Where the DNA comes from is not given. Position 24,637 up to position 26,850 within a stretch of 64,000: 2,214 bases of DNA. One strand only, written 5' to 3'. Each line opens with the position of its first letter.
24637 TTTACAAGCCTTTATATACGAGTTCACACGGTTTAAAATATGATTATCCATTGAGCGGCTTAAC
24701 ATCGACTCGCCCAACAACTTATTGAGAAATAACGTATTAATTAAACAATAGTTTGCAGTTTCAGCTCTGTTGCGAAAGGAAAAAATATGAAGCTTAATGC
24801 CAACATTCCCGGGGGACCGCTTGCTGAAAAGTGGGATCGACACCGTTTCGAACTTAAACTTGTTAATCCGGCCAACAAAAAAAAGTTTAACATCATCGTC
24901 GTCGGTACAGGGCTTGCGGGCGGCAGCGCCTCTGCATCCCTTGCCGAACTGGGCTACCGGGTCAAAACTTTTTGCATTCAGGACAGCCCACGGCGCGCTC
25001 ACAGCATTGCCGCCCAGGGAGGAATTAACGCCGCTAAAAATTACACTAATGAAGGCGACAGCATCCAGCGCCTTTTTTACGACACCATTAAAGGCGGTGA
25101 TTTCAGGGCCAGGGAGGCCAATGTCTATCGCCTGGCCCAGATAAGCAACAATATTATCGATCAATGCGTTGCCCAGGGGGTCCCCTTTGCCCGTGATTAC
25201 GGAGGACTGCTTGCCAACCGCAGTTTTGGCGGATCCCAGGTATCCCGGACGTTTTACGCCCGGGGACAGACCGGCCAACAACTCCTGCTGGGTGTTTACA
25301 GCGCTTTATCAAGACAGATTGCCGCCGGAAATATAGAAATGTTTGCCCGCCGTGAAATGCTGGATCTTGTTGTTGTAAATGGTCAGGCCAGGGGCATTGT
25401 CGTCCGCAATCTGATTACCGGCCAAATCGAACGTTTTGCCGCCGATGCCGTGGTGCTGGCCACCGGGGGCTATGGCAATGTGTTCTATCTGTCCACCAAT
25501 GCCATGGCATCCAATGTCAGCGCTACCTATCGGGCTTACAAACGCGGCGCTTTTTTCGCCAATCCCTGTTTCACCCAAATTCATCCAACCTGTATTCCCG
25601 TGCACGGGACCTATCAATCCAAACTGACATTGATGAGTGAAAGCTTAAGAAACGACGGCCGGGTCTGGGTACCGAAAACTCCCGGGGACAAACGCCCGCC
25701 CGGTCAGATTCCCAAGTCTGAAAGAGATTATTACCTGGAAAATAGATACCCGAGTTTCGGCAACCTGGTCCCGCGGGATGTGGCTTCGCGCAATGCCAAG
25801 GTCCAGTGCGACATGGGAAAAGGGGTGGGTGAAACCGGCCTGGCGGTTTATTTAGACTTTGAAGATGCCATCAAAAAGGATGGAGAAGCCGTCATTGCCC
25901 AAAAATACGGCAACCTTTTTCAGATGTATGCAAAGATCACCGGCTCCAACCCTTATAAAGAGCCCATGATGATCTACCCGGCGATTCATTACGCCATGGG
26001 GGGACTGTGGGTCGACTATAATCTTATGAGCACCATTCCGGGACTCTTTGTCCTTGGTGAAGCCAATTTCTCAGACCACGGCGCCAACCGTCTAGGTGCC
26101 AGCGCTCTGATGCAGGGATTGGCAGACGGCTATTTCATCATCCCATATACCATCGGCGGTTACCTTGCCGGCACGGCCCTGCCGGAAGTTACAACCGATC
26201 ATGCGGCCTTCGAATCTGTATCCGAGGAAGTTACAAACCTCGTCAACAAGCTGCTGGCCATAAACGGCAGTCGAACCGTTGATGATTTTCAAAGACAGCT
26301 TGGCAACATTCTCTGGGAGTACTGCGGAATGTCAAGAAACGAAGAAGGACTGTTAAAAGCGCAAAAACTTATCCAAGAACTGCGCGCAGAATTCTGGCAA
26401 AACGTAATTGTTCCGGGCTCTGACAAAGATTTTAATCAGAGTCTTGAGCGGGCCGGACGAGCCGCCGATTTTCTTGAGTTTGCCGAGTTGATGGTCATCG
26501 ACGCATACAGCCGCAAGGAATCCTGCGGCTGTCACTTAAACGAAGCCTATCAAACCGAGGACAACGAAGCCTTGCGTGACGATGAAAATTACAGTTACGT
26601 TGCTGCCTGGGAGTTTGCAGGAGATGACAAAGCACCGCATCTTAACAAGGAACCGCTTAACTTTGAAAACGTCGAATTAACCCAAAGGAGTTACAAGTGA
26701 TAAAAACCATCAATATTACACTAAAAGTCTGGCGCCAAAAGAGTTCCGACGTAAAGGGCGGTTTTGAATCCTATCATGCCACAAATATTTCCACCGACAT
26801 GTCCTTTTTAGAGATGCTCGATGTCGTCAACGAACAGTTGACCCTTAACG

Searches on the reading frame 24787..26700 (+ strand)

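Call 27: search_protein_families(library=ncbifam, proteins=[window:24787-26700:+], max_evalue=0.000001)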
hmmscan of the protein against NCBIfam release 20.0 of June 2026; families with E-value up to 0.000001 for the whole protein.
window:24787-26700:+ (637 aa): 26 families (the best 25 are shown)
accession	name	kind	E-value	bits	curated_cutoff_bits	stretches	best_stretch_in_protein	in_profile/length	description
NF005749.0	PRK07573.1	subfamily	0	1151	866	1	2-637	5-641/641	fumarate reductase/succinate dehydrogenase flavoprotein subunit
TIGR01811.1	sdhA_Bsu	subfamily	6.7e-287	953.1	541.35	1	36-636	1-603/603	succinate dehydrogenase (quinone) flavoprotein subunit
NF006392.0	PRK08641.1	equivalog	2.3e-138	462.4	855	1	33-637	3-580/593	succinate dehydrogenase flavoprotein subunit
TIGR01812.1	sdhA_frdA_Gneg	subfamily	1.7e-97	327.3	567.3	1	36-636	2-568/568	succinate dehydrogenase or fumarate reductase, flavoprotein subunit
NF004724.0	PRK06069.1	subfamily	1.5e-76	257.8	826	1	33-607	5-550/577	succinate dehydrogenase/fumarate reductase flavoprotein subunit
TIGR01816.1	sdhA_forward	equivalog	8.8e-74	248.7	727.35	1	32-601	1-551/584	succinate dehydrogenase flavoprotein subunit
NF004613.0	PRK05945.1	equivalog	2e-73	247.9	824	1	33-595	3-542/575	succinate dehydrogenase/fumarate reductase flavoprotein subunit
NF006686.0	PRK09231.1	equivalog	4.1e-71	240.3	854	1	33-636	5-581/598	fumarate reductase (quinol) flavoprotein subunit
NF006383.0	PRK08626.1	equivalog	2e-69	234.6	663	2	138-632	132-592/657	fumarate reductase flavoprotein subunit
TIGR01176.1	fum_red_Fp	equivalog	2.5e-65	221.2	932.7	1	34-636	4-579/580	fumarate reductase (quinol) flavoprotein subunit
TIGR00551.1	nadB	equivalog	7.7e-63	212.9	452.75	1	33-587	2-487/489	L-aspartate oxidase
NF004900.0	PRK06263.1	equivalog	4.3e-62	210.4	718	1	31-595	5-528/546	fumarate reductase (CoM/CoB) subunit TfrA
NF005037.0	PRK06452.1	equivalog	7.1e-61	206.4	862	1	30-596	2-535/566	succinate dehydrogenase flavoprotein subunit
NF042982.1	MFR_Fp_SdhA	equivalog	1e-58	199.3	1100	1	34-593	48-578/612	8-methylmenaquinol:fumarate reductase flavoprotein subunit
NF005866.0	PRK07803.1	equivalog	1.7e-52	178.5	819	1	30-594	5-574/631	fumarate reductase/succinate dehydrogenase flavoprotein subunit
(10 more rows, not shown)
